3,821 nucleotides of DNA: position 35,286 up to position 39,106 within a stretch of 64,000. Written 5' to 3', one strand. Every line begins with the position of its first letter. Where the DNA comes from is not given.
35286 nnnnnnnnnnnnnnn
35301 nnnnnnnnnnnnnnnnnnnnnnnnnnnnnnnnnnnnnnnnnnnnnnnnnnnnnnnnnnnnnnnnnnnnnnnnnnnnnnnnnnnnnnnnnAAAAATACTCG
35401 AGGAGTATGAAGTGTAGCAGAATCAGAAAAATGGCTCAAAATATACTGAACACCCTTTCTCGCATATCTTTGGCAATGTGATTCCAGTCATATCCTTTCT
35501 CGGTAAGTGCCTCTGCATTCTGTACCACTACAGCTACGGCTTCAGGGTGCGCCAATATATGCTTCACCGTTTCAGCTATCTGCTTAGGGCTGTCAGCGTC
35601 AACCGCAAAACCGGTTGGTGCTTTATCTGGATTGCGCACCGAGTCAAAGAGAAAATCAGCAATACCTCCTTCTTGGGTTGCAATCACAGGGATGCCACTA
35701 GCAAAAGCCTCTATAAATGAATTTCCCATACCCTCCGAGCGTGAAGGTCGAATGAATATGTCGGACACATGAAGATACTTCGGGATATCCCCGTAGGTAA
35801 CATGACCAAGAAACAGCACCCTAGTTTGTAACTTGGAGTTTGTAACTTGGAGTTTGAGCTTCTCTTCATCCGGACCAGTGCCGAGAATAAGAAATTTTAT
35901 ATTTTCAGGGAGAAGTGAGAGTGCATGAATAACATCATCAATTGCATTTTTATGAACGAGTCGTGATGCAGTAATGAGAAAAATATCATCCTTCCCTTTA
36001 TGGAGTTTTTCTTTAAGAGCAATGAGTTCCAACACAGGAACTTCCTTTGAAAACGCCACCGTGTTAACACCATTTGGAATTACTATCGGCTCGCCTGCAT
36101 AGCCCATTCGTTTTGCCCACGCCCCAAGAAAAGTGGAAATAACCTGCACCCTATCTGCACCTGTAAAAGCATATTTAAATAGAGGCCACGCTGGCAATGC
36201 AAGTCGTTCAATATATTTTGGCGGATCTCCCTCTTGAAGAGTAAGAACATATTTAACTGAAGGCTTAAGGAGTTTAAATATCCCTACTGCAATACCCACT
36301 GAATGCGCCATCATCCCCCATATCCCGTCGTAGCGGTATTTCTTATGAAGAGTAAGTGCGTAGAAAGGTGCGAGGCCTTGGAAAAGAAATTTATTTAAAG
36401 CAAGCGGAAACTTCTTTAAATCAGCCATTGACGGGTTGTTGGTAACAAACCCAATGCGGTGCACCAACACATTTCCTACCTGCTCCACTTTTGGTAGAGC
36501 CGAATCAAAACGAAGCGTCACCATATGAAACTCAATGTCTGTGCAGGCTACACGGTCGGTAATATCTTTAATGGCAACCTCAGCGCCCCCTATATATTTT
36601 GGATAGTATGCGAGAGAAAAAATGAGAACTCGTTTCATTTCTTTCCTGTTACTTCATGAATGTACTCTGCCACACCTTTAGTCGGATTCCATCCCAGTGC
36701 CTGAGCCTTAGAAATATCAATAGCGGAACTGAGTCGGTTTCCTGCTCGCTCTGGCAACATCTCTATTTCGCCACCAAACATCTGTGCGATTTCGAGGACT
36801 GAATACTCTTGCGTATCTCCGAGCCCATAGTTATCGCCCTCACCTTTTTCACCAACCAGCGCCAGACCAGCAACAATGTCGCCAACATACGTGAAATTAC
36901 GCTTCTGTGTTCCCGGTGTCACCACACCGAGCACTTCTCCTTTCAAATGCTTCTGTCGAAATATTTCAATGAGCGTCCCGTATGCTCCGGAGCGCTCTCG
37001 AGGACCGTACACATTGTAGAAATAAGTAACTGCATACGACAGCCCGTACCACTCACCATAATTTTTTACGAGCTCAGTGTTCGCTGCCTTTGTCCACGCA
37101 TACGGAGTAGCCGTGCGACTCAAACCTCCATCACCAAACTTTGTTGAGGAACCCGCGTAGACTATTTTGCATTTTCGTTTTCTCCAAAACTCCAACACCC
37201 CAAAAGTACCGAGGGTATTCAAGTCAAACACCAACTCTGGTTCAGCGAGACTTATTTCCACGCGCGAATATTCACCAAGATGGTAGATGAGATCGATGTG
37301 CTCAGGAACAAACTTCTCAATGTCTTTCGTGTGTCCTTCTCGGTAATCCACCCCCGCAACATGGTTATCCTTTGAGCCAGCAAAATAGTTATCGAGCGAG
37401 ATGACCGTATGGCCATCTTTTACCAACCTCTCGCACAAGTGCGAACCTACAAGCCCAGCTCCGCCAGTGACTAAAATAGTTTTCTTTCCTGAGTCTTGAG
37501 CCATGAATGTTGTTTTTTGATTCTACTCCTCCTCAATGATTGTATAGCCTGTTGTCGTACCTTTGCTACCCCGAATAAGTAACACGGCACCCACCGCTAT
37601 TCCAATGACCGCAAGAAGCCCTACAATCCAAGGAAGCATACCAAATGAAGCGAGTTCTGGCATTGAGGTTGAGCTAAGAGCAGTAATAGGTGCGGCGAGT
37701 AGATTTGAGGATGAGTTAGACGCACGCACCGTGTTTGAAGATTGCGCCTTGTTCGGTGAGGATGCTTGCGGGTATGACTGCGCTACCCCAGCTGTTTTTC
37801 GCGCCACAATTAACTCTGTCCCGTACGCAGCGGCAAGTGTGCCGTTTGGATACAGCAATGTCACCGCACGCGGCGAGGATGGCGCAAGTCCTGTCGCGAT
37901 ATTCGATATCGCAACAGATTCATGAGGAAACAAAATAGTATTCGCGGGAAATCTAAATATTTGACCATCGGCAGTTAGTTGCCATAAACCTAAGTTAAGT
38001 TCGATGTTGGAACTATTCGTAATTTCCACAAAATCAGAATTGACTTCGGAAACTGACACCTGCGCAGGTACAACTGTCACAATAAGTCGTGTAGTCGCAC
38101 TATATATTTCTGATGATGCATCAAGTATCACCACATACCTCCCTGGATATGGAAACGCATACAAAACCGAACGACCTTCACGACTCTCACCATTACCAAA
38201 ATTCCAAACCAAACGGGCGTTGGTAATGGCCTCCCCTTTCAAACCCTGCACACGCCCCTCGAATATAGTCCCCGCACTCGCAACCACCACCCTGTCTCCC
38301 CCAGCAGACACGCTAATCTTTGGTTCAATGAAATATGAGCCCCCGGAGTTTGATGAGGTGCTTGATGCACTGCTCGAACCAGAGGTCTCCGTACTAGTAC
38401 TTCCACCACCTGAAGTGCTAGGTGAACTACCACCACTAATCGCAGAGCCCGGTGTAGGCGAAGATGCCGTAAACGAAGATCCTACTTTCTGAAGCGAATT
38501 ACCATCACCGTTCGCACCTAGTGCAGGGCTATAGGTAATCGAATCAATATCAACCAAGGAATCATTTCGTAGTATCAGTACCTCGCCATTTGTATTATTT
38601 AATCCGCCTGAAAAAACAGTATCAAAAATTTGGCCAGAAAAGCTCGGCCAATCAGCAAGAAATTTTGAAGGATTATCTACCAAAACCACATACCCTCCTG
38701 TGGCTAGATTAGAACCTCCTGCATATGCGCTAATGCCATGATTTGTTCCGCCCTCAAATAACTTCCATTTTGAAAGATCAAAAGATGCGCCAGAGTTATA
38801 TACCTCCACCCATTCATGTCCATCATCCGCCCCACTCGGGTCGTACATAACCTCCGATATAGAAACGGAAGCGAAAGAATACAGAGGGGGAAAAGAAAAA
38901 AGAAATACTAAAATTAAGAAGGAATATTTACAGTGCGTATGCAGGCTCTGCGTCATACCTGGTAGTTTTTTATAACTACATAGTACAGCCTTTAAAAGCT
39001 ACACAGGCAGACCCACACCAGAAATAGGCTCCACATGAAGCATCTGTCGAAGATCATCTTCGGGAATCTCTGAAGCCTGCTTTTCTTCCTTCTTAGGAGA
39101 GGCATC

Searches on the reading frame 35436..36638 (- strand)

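Call 21: search_protein_families(library=pfam, proteins=[window:35436-36638:-], max_evalue=0.001)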
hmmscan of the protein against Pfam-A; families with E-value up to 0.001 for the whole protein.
window:35436-36638:- (400 aa): 6 families
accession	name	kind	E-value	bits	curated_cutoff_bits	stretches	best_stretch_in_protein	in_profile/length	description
PF00534.26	Glycos_transf_1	-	3.2e-33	115.1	26.4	1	209-376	6-170/172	Glycosyl transferases group 1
PF13692.12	Glyco_trans_1_4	-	2.9e-26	92.9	27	1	221-363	4-141/142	Glycosyl transferases group 1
PF20706.3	GT4-conflict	-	4.6e-11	42.8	26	1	287-391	277-384/385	Family 4 Glycosyltransferase in conflict systems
PF13439.12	Glyco_transf_4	-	8.7e-10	39.3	28.5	1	16-193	1-168/170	Glycosyltransferase Family 4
PF13524.12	Glyco_trans_1_2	-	1.4e-09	38.5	25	1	239-392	8-142/144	Glycosyl transferase-like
PF13579.12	Glyco_trans_4_4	-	1.9e-07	32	29.7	1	17-190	1-158/158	Glycosyl transferase 4-like domain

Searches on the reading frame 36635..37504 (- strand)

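Call 21: search_protein_families(library=pfam, proteins=[window:36635-37504:-], max_evalue=0.001)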
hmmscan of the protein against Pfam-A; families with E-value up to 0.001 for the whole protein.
window:36635-37504:- (289 aa): 6 families
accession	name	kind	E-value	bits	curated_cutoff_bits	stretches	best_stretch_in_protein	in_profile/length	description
PF01370.27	Epimerase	-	5.2e-42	144.3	20.9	1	10-226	1-237/240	NAD dependent epimerase/dehydratase family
PF16363.11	GDP_Man_Dehyd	-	1.3e-34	120.6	27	1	11-249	1-268/332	GDP-mannose 4,6 dehydratase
PF04321.23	RmlD_sub_bind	-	2.4e-06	27.3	27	1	9-144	2-120/287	RmlD substrate binding domain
PF01073.25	3Beta_HSD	-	5.2e-05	22.8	22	1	11-119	1-116/280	3-beta hydroxysteroid dehydrogenase/isomerase family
PF02719.21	Polysacc_synt_2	-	0.00052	19.7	20.2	0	10-34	1-25/293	Polysaccharide biosynthesis protein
PF07993.18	NAD_binding_4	-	0.00057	19.5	20.1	0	67-131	86-147/258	Male sterility protein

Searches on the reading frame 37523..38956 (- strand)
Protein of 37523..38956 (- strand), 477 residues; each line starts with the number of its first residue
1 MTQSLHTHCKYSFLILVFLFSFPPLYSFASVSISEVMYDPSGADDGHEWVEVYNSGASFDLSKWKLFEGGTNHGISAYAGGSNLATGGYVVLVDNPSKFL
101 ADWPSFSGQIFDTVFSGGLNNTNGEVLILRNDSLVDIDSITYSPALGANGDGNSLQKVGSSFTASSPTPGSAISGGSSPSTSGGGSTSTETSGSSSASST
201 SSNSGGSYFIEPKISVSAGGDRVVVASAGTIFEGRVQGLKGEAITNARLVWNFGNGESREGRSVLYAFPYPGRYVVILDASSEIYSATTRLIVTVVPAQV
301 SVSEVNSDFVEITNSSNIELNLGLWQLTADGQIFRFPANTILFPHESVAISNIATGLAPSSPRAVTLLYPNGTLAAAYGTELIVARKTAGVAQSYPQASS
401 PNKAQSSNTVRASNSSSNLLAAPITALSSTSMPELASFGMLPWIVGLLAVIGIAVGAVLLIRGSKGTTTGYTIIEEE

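Call 21: search_protein_families(library=pfam, proteins=[window:37523-38956:-], max_evalue=0.001)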
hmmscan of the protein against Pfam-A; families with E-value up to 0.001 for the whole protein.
window:37523-38956:- (477 aa): 3 families
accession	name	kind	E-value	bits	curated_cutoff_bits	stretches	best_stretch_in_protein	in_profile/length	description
PF00932.25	LTD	-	2.2e-24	86.4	34.3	2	29-142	6-107/109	Lamin Tail Domain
PF00801.26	PKD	-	3.2e-06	27.5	23.5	1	219-295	7-80/80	PKD domain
PF18911.6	PKD_4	-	0.00024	21.6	27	1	218-283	8-71/85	PKD domain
